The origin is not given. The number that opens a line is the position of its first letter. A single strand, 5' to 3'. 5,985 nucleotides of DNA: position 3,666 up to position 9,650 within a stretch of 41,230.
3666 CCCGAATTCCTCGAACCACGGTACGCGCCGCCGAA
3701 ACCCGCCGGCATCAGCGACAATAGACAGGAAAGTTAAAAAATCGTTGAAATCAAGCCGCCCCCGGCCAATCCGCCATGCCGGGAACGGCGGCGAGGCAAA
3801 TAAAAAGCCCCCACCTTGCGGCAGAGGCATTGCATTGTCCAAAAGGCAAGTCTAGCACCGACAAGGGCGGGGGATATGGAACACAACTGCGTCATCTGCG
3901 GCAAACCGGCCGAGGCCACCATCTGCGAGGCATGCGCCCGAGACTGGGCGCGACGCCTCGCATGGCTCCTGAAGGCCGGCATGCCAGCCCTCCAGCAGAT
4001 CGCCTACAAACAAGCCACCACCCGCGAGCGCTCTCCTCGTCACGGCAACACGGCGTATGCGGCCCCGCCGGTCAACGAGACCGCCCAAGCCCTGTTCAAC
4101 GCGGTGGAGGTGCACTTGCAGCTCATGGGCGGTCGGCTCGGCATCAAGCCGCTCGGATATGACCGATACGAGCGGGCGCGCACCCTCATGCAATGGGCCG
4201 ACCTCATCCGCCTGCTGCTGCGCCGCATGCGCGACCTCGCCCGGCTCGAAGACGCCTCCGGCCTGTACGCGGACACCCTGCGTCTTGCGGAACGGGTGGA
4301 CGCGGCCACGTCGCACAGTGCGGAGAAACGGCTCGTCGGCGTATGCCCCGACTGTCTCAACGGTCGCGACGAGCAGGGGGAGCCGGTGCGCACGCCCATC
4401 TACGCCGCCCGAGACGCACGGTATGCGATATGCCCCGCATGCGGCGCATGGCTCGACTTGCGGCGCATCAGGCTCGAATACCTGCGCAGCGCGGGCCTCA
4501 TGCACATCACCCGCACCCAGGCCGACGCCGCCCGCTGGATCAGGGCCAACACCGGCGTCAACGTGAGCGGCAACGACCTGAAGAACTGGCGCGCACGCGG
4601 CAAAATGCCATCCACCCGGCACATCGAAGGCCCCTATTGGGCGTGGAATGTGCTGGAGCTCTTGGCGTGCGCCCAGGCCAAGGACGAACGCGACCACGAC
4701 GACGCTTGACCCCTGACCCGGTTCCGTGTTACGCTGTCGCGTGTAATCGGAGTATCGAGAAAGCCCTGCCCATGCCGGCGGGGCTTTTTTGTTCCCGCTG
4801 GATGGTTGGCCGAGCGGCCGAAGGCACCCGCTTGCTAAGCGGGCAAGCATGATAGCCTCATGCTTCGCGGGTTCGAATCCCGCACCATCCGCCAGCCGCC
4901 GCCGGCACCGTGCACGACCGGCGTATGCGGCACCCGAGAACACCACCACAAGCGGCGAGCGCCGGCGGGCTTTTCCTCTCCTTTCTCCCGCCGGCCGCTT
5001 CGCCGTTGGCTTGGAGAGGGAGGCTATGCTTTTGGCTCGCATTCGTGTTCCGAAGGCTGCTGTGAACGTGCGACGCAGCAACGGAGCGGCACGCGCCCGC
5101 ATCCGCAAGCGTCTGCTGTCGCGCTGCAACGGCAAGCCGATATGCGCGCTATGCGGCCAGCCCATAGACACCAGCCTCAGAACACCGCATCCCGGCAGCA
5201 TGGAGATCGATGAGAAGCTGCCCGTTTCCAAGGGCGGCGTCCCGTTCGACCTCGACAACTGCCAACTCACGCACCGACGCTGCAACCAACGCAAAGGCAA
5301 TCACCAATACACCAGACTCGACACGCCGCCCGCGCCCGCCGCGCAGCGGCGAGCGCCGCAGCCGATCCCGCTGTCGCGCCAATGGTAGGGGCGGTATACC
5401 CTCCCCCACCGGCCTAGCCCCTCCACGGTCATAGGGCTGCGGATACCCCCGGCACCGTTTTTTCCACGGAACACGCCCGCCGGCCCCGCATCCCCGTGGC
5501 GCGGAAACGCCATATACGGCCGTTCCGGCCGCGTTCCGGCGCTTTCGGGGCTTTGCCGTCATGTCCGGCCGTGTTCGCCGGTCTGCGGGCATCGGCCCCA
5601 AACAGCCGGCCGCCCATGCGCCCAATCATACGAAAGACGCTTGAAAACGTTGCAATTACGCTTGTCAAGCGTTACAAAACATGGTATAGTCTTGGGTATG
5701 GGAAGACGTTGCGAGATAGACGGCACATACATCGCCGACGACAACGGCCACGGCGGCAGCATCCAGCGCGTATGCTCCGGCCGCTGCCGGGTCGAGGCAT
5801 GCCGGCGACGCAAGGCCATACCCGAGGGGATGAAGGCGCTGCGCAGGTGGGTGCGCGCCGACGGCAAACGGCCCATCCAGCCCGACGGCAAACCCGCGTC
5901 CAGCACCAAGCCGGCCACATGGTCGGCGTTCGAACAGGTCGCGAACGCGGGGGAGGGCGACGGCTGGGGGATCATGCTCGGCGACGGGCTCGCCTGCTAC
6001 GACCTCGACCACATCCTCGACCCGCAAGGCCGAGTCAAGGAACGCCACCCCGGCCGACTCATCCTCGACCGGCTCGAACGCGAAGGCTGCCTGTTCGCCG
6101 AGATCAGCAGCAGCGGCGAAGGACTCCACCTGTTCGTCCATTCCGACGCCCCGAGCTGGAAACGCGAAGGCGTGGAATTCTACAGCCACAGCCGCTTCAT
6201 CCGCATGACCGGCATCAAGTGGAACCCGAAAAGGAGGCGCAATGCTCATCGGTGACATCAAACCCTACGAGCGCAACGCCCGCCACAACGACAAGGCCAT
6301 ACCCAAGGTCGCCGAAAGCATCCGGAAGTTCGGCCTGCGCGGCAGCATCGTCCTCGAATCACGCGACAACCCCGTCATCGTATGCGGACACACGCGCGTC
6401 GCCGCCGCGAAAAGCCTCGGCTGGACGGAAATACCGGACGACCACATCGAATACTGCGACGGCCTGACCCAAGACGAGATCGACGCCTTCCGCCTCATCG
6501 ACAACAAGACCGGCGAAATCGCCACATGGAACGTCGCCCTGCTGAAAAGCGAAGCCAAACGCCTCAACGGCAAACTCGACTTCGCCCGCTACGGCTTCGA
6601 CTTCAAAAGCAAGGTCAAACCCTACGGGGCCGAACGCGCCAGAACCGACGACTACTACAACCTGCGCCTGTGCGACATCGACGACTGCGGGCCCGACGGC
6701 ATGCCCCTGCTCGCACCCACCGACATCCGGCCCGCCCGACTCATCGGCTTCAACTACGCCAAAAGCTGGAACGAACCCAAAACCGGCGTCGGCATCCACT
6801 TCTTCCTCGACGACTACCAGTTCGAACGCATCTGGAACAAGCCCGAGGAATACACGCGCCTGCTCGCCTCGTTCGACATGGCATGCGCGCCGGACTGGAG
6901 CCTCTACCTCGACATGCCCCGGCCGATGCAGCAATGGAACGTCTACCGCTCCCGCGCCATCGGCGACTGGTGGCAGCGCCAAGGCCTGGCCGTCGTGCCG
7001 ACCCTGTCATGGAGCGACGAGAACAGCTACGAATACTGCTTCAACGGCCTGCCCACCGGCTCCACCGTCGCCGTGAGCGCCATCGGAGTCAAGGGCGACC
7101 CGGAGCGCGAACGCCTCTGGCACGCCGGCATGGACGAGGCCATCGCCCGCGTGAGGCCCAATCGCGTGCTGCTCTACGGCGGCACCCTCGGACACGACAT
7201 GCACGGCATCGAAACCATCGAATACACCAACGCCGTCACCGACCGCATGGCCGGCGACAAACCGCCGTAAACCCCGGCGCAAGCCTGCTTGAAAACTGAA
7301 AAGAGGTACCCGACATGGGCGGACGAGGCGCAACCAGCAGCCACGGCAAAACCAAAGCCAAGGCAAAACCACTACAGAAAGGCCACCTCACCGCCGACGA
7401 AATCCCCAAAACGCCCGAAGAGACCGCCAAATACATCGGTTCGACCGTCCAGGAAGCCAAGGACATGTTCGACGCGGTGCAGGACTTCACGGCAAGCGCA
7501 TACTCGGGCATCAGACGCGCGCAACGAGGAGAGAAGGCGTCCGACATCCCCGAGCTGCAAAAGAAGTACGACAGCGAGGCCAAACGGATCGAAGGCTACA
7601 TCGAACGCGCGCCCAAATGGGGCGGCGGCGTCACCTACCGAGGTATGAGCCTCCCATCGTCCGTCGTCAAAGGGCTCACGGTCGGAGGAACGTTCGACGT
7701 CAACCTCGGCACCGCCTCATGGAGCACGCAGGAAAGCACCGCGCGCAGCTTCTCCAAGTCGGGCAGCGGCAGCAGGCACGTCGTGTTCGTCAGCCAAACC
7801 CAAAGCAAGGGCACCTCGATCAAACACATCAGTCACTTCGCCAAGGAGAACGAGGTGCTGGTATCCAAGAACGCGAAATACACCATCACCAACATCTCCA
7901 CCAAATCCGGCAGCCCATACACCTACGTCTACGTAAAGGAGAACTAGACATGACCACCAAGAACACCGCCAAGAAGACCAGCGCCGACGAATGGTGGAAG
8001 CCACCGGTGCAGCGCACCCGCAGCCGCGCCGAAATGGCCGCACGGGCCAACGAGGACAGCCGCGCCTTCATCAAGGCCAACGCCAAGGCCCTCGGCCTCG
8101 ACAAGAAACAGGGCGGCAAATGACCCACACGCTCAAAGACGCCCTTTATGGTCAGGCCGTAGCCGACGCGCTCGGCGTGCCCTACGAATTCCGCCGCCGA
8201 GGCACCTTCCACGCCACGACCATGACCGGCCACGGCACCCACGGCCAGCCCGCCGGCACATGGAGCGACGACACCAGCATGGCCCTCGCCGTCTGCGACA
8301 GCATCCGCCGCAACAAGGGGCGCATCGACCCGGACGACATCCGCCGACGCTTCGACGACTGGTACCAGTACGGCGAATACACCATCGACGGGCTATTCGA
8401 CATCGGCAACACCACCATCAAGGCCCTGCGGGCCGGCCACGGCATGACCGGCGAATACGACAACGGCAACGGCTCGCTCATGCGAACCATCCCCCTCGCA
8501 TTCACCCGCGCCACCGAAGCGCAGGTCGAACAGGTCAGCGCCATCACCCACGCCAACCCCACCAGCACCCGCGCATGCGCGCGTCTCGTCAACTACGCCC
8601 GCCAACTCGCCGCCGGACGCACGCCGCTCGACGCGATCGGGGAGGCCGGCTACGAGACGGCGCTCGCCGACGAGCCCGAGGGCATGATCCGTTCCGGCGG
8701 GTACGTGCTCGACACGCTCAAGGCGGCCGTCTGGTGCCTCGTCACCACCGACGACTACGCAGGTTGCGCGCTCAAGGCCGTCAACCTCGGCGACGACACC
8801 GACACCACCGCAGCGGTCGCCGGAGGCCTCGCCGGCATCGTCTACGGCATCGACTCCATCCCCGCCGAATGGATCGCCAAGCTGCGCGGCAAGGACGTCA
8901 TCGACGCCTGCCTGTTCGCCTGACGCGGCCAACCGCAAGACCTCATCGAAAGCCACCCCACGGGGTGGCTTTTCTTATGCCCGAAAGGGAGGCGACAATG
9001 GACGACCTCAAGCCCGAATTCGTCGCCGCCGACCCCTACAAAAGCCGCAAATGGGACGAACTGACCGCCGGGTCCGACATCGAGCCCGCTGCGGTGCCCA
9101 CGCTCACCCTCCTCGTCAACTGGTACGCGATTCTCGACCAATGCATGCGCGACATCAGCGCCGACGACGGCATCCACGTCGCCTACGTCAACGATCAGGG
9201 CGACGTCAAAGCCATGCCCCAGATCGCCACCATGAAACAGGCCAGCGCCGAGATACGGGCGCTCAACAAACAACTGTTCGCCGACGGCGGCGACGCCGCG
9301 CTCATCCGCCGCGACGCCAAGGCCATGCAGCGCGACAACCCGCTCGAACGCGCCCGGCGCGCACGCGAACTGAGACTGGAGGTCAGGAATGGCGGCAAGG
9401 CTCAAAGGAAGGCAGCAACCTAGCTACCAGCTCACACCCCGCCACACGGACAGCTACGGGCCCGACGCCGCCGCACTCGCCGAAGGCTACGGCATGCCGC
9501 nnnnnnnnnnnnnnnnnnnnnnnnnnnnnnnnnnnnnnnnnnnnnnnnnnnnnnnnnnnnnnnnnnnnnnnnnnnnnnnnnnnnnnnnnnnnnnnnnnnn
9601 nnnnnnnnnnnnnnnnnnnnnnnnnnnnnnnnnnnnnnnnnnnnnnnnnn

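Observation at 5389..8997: Self-contained 3.6-kb accessory operon inserted between the packaging HNH endonuclease and the terminase genes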

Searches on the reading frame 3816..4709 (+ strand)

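Call 11: search_protein_families(library=pfam, proteins=[window:3816-4709:+], max_evalue=0.01)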
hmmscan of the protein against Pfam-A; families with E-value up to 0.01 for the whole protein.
window:3816-4709:+ (297 aa): 0 families

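Call 12: search_protein_families(library=phrogs, proteins=[window:3816-4709:+], max_evalue=0.001)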
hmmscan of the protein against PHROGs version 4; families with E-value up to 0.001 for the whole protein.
window:3816-4709:+ (297 aa): 2 families
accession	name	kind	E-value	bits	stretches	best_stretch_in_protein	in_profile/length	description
phrog_908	-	unknown function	7.4e-21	75.6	1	17-294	46-318/361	-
phrog_1568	-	DNA, RNA and nucleotide metabolism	0.00097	19.8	1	33-180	29-147/264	DNA binding protein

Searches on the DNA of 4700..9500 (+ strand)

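Call 13: search_dna_similar(query=window:4700-9500:+, collection=phages, mode=distant, max_rows=30)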
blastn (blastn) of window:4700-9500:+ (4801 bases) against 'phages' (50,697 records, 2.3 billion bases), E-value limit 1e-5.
Records with a match: 11; places in all: 11; records where one place covers at least 80% of the query: 0.
Best place of each record, by identity: 80-90% 2; 60-80% 9.
By first word of the organism name: Mycobacterium 10; Pseudomonas 1.
By host as written in the record: Mycobacterium smegmatis mc2 155 6; Mycobacterium smegmatis mc2155 4; Pseudomonas putida 1.
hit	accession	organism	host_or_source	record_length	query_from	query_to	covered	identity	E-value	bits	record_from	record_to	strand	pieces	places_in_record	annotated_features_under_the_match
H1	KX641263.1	Mycobacterium phage Kalpine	Mycobacterium smegmatis mc2 155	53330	2096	2373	6%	67.5%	6e-12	82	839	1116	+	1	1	2: hypothetical protein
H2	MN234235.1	Mycobacterium phage BogosyJay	Mycobacterium smegmatis mc2 155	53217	2098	2372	6%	66.9%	1e-7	66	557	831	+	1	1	1: hypothetical protein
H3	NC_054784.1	Mycobacterium phage Pharaoh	Mycobacterium smegmatis mc2 155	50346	2189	2372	4%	69.7%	2e-10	75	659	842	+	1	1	1: nuclease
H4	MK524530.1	Mycobacterium phage Pharaoh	Mycobacterium smegmatis mc2 155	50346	2189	2372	4%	69.7%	2e-10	75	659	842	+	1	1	1: hypothetical protein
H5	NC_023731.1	Mycobacterium phage Trixie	Mycobacterium smegmatis mc2 155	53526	2096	2256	3%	71.3%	7e-11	77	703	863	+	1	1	1: nuclease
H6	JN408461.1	Mycobacterium phage Trixie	Mycobacterium smegmatis mc2 155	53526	2096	2256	3%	71.3%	7e-11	77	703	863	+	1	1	1: hypothetical protein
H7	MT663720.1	Pseudomonas phage DDSR119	Pseudomonas putida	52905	101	196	2%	76.0%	4e-7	65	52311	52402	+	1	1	tRNA-Ser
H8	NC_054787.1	Mycobacterium phage Steamy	Mycobacterium smegmatis mc2155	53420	2189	2256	1%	79.4%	5e-6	61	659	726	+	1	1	1: nuclease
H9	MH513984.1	Mycobacterium phage Steamy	Mycobacterium smegmatis mc2155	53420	2189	2256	1%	79.4%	5e-6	61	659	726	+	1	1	1: hypothetical protein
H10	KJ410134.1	Mycobacterium phage CRB1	Mycobacterium smegmatis mc2155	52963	2191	2256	1%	81.8%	1e-7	66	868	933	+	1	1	hypothetical protein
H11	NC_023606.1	Mycobacterium phage CRB1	Mycobacterium smegmatis mc2155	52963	2191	2256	1%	81.8%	1e-7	66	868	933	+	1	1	nuclease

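Call 98: search_rna_families(source=window, start=4700, end=9100, threshold=evalue, max_evalue=1)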
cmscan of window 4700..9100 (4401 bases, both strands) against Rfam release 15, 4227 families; matches with E-value up to 1: 2.
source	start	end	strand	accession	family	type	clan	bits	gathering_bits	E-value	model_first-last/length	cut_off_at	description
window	4800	4891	+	RF00005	tRNA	Gene; tRNA;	CL00001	55.6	29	1.9e-10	1-71/71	no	tRNA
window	4835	4891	-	RF04351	Plastid-psbl-rps4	Cis-reg;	-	29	68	0.0039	1-53/53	no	Plastid-psbl-rps4 3UTR RNA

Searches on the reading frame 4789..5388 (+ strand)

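Call 11: search_protein_families(library=pfam, proteins=[window:4789-5388:+], max_evalue=0.01)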
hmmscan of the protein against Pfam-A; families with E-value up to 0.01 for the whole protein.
window:4789-5388:+ (199 aa): 1 family
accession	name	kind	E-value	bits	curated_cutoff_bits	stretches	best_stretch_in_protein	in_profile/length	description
PF01844.29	HNH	-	6.3e-06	26.7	21.4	1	119-171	1-46/47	HNH endonuclease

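Call 12: search_protein_families(library=phrogs, proteins=[window:4789-5388:+], max_evalue=0.001)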
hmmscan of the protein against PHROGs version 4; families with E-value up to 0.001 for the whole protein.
window:4789-5388:+ (199 aa): 15 families
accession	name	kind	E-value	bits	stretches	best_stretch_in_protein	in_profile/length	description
phrog_338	-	DNA, RNA and nucleotide metabolism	2.5e-27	97.2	1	92-199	184-276/340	HNH endonuclease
phrog_1035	-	DNA, RNA and nucleotide metabolism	2.3e-10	41.8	1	36-172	99-213/271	endonuclease VII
phrog_8660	-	DNA, RNA and nucleotide metabolism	8.5e-09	36.8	1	38-174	62-181/196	HNH endonuclease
phrog_5718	-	DNA, RNA and nucleotide metabolism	4.7e-08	33.4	1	97-196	111-200/394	HNH endonuclease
phrog_9645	-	DNA, RNA and nucleotide metabolism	5.4e-08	33.7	1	98-182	5-82/168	HNH endonuclease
phrog_17283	-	DNA, RNA and nucleotide metabolism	1.3e-07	32.8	1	131-199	2-66/71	HNH endonuclease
phrog_1271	-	DNA, RNA and nucleotide metabolism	1.8e-06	28.6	1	67-175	247-321/361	HNH endonuclease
phrog_12400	-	DNA, RNA and nucleotide metabolism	3.1e-06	28.3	1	116-183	29-96/157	HNH endonuclease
phrog_6050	-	DNA, RNA and nucleotide metabolism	4.5e-06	26.7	1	114-173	309-361/402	HNH endonuclease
phrog_589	-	DNA, RNA and nucleotide metabolism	3.3e-05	24.7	1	93-171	70-140/179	HNH endonuclease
phrog_9508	-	DNA, RNA and nucleotide metabolism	6e-05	24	1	113-172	16-74/171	HNH endonuclease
phrog_7785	-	DNA, RNA and nucleotide metabolism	0.00021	22.3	1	103-173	50-116/147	HNH endonuclease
phrog_2214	-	DNA, RNA and nucleotide metabolism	0.00026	21.3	1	98-175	177-242/429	HNH endonuclease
phrog_144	-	DNA, RNA and nucleotide metabolism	0.00061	20.5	1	95-173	65-136/175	HNH endonuclease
phrog_8828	-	DNA, RNA and nucleotide metabolism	0.00092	20.2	0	110-177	49-126/205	HNH endonuclease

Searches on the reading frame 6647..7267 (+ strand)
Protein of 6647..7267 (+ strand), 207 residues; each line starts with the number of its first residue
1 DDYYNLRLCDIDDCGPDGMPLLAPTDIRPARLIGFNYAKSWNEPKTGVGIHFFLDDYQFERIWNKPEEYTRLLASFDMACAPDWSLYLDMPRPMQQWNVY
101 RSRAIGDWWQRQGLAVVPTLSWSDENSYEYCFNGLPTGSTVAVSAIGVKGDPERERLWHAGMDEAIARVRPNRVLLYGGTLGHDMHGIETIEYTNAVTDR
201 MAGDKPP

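Call 89: predict_structure(alignment_id=A6)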
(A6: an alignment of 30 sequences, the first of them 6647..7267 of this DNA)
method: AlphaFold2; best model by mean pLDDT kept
length: 207 residues; sequences in the alignment: 30
mean_pLDDT: 90.0   pTM: 0.87
mean pLDDT of the five models: 90.0, 89.5, 89.4, 89.3, 88.1
residues with pLDDT >= 90: 154; 70-90: 36; 50-70: 12; < 50: 5
segments of 3 or more residues with pLDDT < 50: 203-207
pLDDT, mean of each block of 10 residues (from residue 1): 72 90 97 91 94 82 90 96 86 94 95 97 96 97 93 96 98 96 97 75 43
secondary structure, 60 per line:
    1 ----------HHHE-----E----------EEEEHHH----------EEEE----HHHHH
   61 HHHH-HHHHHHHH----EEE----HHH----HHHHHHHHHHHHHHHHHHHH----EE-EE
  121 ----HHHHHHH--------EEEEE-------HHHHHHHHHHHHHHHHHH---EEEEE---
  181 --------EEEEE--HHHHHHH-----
elements in order: E31-34 E48-51 H56-64 H66-73 E78-80 H92-111 H125-131 E140-144 H152-169 E173-177 E189-193 H196-202

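Call 92: fold_search(model_id=the predicted structure, library=pdb)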
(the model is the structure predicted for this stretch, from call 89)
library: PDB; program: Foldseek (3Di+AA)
matches with E <= 10: 554; with E <= 0.001: 0
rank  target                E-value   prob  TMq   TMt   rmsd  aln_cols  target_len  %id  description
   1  3gk0_A                2.3e-02  0.85  0.45  0.38   9.1       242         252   12  Crystal structure of pyridoxal phosphate biosynthetic protein from Burkholderia pseudomallei (released 2009-03-17)
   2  4rnf                  3.6e-02  0.84  0.39  0.22   6.0       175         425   14  PaMorA tandem diguanylate cyclase - mutant phosphodiesterase, apo form (released 2014-11-19)
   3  3gk0_E                4.1e-02  0.82  0.45  0.40   8.2       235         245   13  Crystal structure of pyridoxal phosphate biosynthetic protein from Burkholderia pseudomallei (released 2009-03-17)
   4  5dlc_A                6.3e-02  0.57  0.39  0.35   7.9       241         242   12  X-ray Crystal Structure of a Pyridoxine 5-prime-phosphate synthase from Pseudomonas aeruginosa (released 2015-09-16)
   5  6rg0_A                8.6e-02  0.60  0.42  0.38   7.4       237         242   10  Structure of pdxj (released 2020-05-13)
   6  3gk0_C                1.2e-01  0.69  0.43  0.38   7.1       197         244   14  Crystal structure of pyridoxal phosphate biosynthetic protein from Burkholderia pseudomallei (released 2009-03-17)
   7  3f4n_C                1.5e-01  0.51  0.40  0.36   6.2       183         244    9  Crystal Structure of Pyridoxal Phosphate Biosynthetic Protein PdxJ from Yersinia pestis (released 2008-11-25)
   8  7u5u_A                1.5e-01  0.51  0.42  0.17   7.3       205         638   12  Structure of the SK/DHQase/DHSD dimer from Candida albicans Aro1 (released 2022-05-04)
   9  1esj_A                1.7e-01  0.28  0.26  0.20   7.3       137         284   12  CRYSTAL STRUCTURE OF THIAZOLE KINASE MUTANT (C198S) (released 2000-08-09)
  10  4rcx                  1.9e-01  0.21  0.35  0.33  13.2       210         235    9  Trichomonas vaginalis triosephosphate isomerase TVAG_497370 gene (Ile-45 variant) loop 3 deletion protein (released 2015-09-30)
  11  7fc0_E                2.0e-01  0.15  0.22  0.19   9.7       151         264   12  Reconstitution of MbnABC complex from Rugamonas rubra ATCC-43154 (GroupIII) (released 2022-03-16)
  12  7fc0_B                2.2e-01  0.20  0.25  0.21   9.2       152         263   12  Reconstitution of MbnABC complex from Rugamonas rubra ATCC-43154 (GroupIII) (released 2022-03-16)
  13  7u5s_A                2.4e-01  0.41  0.42  0.08   7.1       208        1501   12  CryoEM structure of the Candida albicans Aro1 dimer (released 2022-05-04)
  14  4iv5_B                2.4e-01  0.10  0.23  0.18  14.8       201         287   13  X-ray crystal structure of a putative aspartate carbamoyltransferase from Trypanosoma cruzi (released 2013-04-10)
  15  5dmm                  2.8e-01  0.25  0.38  0.30   8.4       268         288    7  Crystal Structure of the Homocysteine Methyltransferase MmuM from Escherichia coli, Metallated form (released 2015-11-25)
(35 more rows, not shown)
